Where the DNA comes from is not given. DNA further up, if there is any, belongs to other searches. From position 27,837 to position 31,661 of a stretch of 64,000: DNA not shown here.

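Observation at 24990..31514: SprA/Sov-type T9SS translocon in a high-GC genome with Proteobacteria-style HprK/PTS-Ntr and sigma-54 organisation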

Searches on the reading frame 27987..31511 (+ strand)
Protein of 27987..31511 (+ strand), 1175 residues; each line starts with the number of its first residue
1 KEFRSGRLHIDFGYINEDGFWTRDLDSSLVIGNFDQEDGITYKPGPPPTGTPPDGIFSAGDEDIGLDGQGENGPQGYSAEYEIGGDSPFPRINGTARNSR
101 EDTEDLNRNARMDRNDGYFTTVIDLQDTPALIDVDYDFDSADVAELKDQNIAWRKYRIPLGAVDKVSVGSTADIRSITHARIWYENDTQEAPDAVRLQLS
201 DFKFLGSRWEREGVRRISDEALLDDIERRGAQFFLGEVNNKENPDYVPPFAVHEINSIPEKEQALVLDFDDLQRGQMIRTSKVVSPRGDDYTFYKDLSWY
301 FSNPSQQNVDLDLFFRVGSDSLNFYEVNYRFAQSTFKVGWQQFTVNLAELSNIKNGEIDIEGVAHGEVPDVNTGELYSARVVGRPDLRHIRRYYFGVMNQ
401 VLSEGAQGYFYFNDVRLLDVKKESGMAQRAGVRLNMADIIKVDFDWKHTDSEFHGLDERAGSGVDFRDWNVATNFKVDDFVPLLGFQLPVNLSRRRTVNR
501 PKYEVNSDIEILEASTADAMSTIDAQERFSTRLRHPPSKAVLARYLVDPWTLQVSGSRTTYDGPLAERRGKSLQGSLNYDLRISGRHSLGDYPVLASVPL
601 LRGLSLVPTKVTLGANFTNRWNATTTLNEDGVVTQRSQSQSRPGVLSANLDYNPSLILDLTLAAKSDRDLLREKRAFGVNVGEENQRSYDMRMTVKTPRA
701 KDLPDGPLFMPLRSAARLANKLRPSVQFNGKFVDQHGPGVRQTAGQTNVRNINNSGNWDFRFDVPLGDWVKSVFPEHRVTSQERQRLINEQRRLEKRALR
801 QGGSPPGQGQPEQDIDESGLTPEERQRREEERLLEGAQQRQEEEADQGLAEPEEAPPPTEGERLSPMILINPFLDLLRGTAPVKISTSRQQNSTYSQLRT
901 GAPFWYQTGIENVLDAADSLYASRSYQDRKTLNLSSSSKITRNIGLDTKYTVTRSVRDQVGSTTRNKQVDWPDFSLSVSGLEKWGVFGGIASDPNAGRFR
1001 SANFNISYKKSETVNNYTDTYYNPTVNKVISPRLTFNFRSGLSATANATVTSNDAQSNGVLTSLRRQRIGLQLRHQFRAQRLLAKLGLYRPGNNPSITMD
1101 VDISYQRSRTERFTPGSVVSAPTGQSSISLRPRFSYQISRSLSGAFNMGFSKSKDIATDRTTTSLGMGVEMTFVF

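Call 66: predict_structure(alignment_id=A2)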
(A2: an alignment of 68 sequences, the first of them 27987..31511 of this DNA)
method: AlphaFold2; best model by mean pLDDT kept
length: 1175 residues; sequences in the alignment: 68
mean_pLDDT: 81.2   pTM: 0.54
mean pLDDT of the five models: 81.2, 81.1, 78.8, 76.8, 76.7
residues with pLDDT >= 90: 427; 70-90: 509; 50-70: 194; < 50: 45
segments of 3 or more residues with pLDDT < 50: 100-103, 801-819, 850-864
pLDDT, mean of each block of 10 residues (from residue 1): 78 69 64 58 69 62 58 56 51 53 50 72 86 72 72 76 81 73 82 73 66 90 86 88 81 71 89 94 83 90 92 93 92 90 93 87 90 91 90 93 91 86 74 78 91 71 90 79 76 95 82 84 95 86 86 95 94 95 81 71 81 95 90 90 95 89 95 90 94 89 78 83 91 90 73 95 83 65 75 74 40 43 72 77 60 43 53 71 92 92 90 87 93 89 87 93 93 91 76 71 94 89 94 92 94 91 95 88 69 79 95 81 92 82 82 86 80 61
secondary structure, 60 per line:
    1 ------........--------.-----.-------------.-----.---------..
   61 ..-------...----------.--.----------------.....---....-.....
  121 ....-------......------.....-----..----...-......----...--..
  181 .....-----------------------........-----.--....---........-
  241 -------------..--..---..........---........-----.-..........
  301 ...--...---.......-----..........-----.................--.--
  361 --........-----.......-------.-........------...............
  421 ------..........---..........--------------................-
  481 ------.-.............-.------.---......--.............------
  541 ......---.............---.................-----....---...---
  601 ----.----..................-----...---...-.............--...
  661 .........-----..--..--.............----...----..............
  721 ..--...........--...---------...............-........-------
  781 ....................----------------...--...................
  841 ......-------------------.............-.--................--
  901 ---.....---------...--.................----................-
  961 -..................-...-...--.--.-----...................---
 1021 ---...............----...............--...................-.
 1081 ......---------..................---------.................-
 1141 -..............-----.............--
elements in order (helices of 4 or more, strands of 3 or more residues): E7-14 H59-62 H103-107 H111-114 E116-124 H134-137 H144-148 E164-169 E179-185 E209-216 H225-228 E232-239 E263-272 E276-283 E294-303 E312-318 E324-330 E339-346 H347-355 E363-370 E376-382 E392-399 E406-420 E427-436 E440-449 E464-476 E489-501 H514-519 E522-534 H541-546 E550-562 E566-582 E610-627 E633-635 E639-641 E643-655 E658-669 E683-695 H707-722 E725-735 E750-764 H766-773 H781-800 H822-846 H866-878 E883-898 H904-908 E923-939 E944-959 E962-979 E999-1017 E1024-1038 E1043-1057 E1060-1078 H1080-1086 E1096-1113 E1123-1139 E1142-1155 E1161-1173

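Call 74: fold_search(model_id=the predicted structure, library=pdb)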
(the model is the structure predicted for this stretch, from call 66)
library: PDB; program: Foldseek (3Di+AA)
matches with E <= 10: 788; with E <= 0.001: 24
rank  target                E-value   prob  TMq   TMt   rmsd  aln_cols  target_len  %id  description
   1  8gl6_A                6.7e-39  1.00  0.37  0.25  14.5      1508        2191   15  The Type 9 Secretion System in vitro assembled, RemA-CTD substrate bound complex (released 2024-01-31)
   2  8gl8_A                4.9e-38  1.00  0.37  0.24  14.4      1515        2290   15  The Type 9 Secretion System Extended Translocon - SprA-PorV-PPI-RemZ-SkpA-SprE complex (released 2024-01-31)
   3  6h3i_A                1.7e-32  1.00  0.35  0.23  14.8      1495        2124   14  Structural snapshots of the Type 9 protein translocon (released 2018-11-07)
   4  6h3j_A                5.3e-30  1.00  0.36  0.25  16.7      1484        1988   14  Structural snapshots of the Type 9 protein translocon Plug-complex (released 2018-11-07)
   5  8ae1_A                4.0e-06  1.00  0.18  0.22  27.4      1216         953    7  Structure of trimeric SlpA outer membrane protein (released 2022-11-30)
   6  6r2q_B                5.3e-06  1.00  0.28  0.46  11.6       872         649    9  Structure of the Mtr complex (released 2020-04-22)
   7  2o5p_B                6.4e-06  1.00  0.13  0.16  26.2       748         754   10  Crystal structure of the full length ferric pyoverdine outer membrane receptor FpvA of Pseudomonas aeruginosa in its a (released 2007-10-30)
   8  6e4v                  6.4e-06  0.99  0.12  0.16  28.0       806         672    9  The Crystal Structure of FhuE from E. coli in complex with its substrate Coprogen (released 2019-04-10)
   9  5odw_B                1.0e-05  0.99  0.13  0.17  28.1       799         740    9  Structure of the FpvAI-pyocin S2 complex (released 2017-11-08)
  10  7zgx_A                1.1e-05  1.00  0.19  0.22  26.4      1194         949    8  S-layer Deinoxanthin Binding Complex, C1 symmetry (released 2022-07-13)
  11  8aa0_A                1.3e-05  1.00  0.16  0.20  33.4      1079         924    6  Levan utilisation machinery (utilisome) with levan fructo-oligosaccharides DP 8-12 (released 2023-06-07)
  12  9gbc_A                1.5e-05  1.00  0.25  0.39  14.8       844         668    9  Bacteroides thetaiotaomicron siderophore transporter XusA in complex with surface-exposed lipoprotein XusB (released 2025-08-06)
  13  2o5p_A                1.7e-05  0.99  0.13  0.17  28.1       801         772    9  Crystal structure of the full length ferric pyoverdine outer membrane receptor FpvA of Pseudomonas aeruginosa in its a (released 2007-10-30)
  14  5odw_A                2.0e-05  0.99  0.13  0.16  28.1       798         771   10  Structure of the FpvAI-pyocin S2 complex (released 2017-11-08)
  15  2iah_A                6.9e-05  0.96  0.13  0.16  27.2       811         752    9  Crystal structure of the ferripyoverdine receptor of the outer membrane of Pseudomonas aeruginosa bound to ferripyover (released 2007-09-11)
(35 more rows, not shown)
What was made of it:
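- On SprA/Sov T9SS translocon (TIGR04189): However, TM is 0.35-0.37 because a half barrel cannot close (calls 66, 74).
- The AF2 model of aa 1000-2174 has pLDDT 81.2 and long strands (call 66); Foldseek gives E 6.7e-39 to 5.3e-30 to 8gl6/8gl8/6h3i/6h3j, with the next hit at 4e-6 (call 74). Structure search separates FjSprA (E<=5e-30) from all other barrels (E>=4e-6) (call 74).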
